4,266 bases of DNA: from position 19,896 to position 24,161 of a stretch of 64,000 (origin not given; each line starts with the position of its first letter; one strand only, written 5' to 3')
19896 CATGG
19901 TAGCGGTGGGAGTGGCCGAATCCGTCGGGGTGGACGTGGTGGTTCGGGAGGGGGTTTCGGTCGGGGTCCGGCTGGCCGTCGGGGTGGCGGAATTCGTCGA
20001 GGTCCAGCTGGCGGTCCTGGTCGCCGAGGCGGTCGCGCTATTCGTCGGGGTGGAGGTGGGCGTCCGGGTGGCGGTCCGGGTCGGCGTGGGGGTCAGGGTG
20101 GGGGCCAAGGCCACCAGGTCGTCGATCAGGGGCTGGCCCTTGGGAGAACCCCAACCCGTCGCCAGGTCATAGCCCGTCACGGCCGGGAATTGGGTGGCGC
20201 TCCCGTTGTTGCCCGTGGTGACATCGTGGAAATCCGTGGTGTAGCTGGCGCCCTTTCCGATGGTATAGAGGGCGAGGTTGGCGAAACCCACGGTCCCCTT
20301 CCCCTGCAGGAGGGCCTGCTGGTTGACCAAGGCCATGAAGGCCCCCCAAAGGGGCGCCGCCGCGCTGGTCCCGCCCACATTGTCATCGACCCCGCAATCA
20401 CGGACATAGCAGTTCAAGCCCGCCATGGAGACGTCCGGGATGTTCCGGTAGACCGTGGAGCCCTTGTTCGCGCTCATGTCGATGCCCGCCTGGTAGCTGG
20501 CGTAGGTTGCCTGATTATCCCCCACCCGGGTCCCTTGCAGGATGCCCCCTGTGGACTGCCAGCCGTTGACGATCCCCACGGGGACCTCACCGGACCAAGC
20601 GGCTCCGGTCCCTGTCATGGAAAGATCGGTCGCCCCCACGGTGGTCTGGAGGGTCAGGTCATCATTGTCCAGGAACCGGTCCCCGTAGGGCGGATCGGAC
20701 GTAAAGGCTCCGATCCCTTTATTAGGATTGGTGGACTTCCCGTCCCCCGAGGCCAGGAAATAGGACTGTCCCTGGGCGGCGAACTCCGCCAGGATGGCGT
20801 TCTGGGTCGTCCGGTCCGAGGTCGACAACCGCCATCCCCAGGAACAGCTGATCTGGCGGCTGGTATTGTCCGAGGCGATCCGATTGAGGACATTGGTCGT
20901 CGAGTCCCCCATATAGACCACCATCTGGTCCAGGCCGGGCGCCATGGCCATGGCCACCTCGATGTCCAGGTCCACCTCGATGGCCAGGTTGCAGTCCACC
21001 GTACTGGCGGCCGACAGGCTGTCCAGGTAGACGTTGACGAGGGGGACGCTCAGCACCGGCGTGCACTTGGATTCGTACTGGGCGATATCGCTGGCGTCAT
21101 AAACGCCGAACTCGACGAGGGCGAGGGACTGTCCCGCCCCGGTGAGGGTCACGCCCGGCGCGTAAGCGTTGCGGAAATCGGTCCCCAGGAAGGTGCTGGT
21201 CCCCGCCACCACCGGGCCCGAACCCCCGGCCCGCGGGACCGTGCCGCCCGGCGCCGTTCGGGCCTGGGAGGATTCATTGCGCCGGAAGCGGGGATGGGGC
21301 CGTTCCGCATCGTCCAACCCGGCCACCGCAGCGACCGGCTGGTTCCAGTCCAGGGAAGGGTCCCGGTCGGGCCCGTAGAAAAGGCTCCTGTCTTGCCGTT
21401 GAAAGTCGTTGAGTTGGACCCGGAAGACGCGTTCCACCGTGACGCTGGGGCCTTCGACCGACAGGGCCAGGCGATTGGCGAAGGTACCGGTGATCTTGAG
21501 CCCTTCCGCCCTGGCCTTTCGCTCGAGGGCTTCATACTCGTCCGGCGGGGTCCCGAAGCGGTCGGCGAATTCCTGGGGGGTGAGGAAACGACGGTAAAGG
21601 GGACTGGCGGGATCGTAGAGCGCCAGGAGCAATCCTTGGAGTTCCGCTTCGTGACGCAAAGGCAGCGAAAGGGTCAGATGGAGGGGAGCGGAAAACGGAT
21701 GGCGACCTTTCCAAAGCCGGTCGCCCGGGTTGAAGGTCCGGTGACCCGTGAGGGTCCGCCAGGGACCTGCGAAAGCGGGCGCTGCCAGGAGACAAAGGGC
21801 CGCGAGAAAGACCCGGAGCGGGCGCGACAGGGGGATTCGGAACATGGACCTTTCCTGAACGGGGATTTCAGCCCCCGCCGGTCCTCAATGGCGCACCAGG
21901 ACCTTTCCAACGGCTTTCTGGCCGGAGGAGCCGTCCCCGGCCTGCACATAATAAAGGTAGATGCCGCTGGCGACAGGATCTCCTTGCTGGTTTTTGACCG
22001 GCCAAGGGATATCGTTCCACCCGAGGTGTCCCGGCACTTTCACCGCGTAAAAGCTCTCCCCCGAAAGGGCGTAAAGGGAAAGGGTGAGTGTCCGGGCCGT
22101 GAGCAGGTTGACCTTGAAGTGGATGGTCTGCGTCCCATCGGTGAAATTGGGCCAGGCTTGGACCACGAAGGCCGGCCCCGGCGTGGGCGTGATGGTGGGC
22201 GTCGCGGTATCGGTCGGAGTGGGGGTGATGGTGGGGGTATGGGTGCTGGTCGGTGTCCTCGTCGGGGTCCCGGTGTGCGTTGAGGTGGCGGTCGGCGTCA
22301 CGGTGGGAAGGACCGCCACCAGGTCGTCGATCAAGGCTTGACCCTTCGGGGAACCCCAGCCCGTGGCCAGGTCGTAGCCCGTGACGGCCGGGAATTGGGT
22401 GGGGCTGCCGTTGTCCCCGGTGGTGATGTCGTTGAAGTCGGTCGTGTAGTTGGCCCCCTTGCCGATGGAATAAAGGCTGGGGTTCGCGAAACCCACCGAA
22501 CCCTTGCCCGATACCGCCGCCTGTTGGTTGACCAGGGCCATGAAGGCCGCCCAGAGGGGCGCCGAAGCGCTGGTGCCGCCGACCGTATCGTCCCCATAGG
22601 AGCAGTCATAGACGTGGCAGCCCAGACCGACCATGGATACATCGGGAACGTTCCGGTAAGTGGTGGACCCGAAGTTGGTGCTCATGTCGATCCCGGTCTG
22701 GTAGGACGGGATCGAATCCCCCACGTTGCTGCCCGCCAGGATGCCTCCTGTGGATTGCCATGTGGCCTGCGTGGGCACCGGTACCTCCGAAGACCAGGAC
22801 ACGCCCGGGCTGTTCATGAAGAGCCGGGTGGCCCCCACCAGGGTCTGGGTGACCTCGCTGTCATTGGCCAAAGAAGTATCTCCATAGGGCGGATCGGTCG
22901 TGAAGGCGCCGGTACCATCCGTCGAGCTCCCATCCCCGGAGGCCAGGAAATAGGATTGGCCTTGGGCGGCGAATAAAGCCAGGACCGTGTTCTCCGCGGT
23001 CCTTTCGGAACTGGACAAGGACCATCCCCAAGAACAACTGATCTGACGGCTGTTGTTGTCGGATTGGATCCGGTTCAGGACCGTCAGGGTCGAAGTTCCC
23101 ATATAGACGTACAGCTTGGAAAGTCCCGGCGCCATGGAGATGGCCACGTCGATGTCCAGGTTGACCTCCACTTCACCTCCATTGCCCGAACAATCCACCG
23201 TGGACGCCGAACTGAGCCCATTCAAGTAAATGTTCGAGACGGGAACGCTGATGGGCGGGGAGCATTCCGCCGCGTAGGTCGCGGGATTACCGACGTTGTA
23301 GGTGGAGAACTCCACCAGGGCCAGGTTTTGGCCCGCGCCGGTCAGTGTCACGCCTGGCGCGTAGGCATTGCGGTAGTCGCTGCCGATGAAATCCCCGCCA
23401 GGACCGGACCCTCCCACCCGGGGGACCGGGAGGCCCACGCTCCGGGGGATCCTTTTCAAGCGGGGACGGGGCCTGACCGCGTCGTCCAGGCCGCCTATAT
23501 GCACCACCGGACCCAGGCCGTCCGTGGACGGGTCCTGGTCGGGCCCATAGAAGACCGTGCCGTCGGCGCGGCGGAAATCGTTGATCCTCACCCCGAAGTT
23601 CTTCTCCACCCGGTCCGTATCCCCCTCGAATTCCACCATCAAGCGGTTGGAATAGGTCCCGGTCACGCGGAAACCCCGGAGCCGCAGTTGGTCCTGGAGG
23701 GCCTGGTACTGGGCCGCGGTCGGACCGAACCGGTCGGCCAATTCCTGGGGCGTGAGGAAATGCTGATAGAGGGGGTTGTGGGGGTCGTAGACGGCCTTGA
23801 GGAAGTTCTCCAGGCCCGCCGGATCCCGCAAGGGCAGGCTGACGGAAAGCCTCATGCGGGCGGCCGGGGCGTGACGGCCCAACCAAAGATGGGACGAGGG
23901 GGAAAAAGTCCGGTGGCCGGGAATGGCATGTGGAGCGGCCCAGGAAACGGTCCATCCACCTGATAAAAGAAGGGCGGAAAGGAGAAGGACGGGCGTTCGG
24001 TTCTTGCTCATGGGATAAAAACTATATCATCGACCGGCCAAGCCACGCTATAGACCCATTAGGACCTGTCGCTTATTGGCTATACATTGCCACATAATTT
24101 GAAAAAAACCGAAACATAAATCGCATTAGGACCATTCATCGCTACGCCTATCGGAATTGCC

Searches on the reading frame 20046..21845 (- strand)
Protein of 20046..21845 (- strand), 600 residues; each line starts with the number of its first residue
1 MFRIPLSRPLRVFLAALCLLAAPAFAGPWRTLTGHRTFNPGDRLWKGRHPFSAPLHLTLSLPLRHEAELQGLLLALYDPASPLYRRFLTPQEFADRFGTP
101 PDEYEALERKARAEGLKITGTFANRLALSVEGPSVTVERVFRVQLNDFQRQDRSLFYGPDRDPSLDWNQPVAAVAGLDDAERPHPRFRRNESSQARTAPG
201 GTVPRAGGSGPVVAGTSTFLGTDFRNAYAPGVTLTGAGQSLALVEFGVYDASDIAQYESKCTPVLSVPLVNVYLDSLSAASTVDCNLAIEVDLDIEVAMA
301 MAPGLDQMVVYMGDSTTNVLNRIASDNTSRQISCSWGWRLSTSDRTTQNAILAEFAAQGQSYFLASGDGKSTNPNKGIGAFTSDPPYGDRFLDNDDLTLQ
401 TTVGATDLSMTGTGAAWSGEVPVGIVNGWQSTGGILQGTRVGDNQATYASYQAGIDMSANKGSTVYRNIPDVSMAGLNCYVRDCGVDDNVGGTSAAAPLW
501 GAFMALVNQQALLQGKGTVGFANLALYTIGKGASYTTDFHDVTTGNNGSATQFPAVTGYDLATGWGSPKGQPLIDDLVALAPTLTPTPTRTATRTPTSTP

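Call 54: search_protein_families(library=pfam, proteins=[window:20046-21845:-], max_evalue=1)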
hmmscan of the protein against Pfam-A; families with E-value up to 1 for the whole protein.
window:20046-21845:- (600 aa): 1 family
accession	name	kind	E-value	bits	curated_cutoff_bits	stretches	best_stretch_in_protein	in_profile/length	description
PF09286.16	Pro-kuma_activ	-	2e-14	54.5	23.5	1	49-164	9-125/143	Pro-kumamolisin, activation domain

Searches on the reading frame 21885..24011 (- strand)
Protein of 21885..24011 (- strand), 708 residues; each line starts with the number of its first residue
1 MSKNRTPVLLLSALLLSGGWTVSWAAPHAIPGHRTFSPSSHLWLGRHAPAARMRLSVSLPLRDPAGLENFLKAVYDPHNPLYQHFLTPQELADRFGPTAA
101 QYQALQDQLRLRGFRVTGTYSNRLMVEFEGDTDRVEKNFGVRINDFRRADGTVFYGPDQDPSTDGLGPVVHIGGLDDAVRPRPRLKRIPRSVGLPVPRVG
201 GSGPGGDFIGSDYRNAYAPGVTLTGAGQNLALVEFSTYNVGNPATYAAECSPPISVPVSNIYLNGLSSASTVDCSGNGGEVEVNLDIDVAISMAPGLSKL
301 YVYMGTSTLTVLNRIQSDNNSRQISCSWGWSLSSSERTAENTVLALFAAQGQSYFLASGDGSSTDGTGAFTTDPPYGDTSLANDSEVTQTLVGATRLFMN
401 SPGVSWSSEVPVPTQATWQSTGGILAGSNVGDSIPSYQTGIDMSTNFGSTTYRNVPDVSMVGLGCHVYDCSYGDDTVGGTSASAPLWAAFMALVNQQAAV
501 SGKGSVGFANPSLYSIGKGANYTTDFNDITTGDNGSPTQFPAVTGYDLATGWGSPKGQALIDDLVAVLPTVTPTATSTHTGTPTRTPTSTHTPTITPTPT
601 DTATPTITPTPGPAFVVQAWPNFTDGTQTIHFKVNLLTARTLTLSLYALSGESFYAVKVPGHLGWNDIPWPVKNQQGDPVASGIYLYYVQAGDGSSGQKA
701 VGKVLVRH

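Call 15: find_encoding_contigs(protein=window:21885-24011:-, flank=10000, max_places=1)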
Protein window:21885-24011:- (708 aa): no gene with exactly this product is on record in the collection.

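Call 17: search_protein_families(library=pfam, proteins=[window:21885-24011:-], max_evalue=0.01)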
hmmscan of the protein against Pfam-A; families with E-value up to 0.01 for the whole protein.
window:21885-24011:- (708 aa): 2 families
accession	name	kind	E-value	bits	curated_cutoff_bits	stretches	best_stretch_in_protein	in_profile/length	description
PF09286.16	Pro-kuma_activ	-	5.8e-18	66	23.5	1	45-160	7-123/143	Pro-kumamolisin, activation domain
PF17660.6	BTRD1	-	0.0055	17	23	0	94-117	7-30/50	Polyglycine hydrolase-like, structural repeat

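Call 61: search_protein_families(library=ncbifam, proteins=[window:21885-24011:-], max_evalue=0.1)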
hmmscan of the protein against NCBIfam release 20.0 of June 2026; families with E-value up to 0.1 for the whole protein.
window:21885-24011:- (708 aa): 2 families
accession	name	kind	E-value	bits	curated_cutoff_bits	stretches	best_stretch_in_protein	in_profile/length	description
TIGR04183.1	Por_Secre_tail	domain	0.0059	16.6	23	1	620-699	2-68/72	T9SS type A sorting domain-containing protein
NF052228.1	T9SS_PorZ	equivalog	0.032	12.7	260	1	668-705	719-754/757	type IX secretion system anionic LPS delivery protein PorZ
